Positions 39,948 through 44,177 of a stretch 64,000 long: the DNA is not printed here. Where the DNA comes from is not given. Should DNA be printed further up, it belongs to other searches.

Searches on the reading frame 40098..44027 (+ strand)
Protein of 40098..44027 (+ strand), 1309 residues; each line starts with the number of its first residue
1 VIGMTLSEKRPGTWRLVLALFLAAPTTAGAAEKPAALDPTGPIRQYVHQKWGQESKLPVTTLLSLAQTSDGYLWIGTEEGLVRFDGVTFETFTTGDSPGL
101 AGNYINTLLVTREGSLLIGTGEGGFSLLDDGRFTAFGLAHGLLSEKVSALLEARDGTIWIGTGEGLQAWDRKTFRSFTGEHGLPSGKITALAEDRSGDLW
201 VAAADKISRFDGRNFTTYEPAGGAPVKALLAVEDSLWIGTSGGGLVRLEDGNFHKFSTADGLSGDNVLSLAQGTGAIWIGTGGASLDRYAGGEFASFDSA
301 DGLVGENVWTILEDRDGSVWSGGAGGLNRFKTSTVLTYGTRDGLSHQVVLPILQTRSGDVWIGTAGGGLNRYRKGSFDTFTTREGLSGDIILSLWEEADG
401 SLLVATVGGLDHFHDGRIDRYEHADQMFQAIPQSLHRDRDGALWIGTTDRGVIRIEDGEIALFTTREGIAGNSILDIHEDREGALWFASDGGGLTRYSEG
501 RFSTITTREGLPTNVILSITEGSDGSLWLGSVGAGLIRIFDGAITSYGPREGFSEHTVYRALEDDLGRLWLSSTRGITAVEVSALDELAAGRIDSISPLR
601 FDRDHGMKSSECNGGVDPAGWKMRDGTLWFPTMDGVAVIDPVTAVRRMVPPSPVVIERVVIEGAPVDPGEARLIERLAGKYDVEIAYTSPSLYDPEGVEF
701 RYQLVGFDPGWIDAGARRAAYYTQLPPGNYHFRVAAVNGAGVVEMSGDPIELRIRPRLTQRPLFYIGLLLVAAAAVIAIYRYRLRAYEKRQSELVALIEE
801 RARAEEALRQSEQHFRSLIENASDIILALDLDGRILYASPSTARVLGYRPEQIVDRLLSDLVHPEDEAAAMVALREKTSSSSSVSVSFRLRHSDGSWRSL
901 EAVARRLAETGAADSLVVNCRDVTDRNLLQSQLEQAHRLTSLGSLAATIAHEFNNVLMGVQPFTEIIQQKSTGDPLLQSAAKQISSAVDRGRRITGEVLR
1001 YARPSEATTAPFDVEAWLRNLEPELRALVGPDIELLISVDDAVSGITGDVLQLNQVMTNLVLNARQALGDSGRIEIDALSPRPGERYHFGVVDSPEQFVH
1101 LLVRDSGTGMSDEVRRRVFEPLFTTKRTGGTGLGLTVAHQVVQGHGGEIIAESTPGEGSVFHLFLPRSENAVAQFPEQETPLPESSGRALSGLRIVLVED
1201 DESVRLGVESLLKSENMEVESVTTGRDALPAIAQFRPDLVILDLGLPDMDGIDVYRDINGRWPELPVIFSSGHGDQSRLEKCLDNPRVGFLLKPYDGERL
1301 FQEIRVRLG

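Call 55: search_protein_families(library=pfam, proteins=[window:40098-44027:+], max_evalue=0.001)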
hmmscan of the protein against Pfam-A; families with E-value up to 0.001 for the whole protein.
window:40098-44027:+ (1309 aa): 12 families
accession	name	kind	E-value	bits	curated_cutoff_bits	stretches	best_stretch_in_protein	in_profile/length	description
PF07494.17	Reg_prop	-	5e-43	140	20.4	0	141-163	1-23/24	Two component regulator propeller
PF00072.30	Response_reg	-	5.4e-25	88.2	30.2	1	1195-1304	1-110/111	Response regulator receiver domain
PF02518.31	HATPase_c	-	8.4e-21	74.9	26.4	1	1048-1167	1-109/111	Histidine kinase-, DNA gyrase B-, and HSP90-like ATPase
PF00989.32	PAS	-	3.5e-16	59.7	22.6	1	813-922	1-112/113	PAS fold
PF08447.18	PAS_3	-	1.8e-13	51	25.6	1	835-907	1-75/89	PAS fold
PF08448.16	PAS_4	-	5.1e-13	49.6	23.1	1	820-926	2-108/110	PAS fold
PF07495.19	Y_Y_Y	-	6.6e-12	45.6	26.6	1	693-740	3-50/65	Y_Y_Y domain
PF13426.13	PAS_9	-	1.4e-10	41.8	27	1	825-925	3-103/103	PAS domain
PF14598.12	PAS_11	-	2.6e-09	37.5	25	1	828-909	7-88/109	PAS domain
PF24684.1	Vgb_lyase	-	4.3e-07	29.5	50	1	415-558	84-228/290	Virginiamycin B lyase family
PF13188.13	PAS_8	-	1.7e-06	28.2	21.8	1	814-864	2-53/65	PAS domain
PF00512.31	HisKA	-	2e-05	25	26.9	1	942-1004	2-63/66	His Kinase A (phospho-acceptor) domain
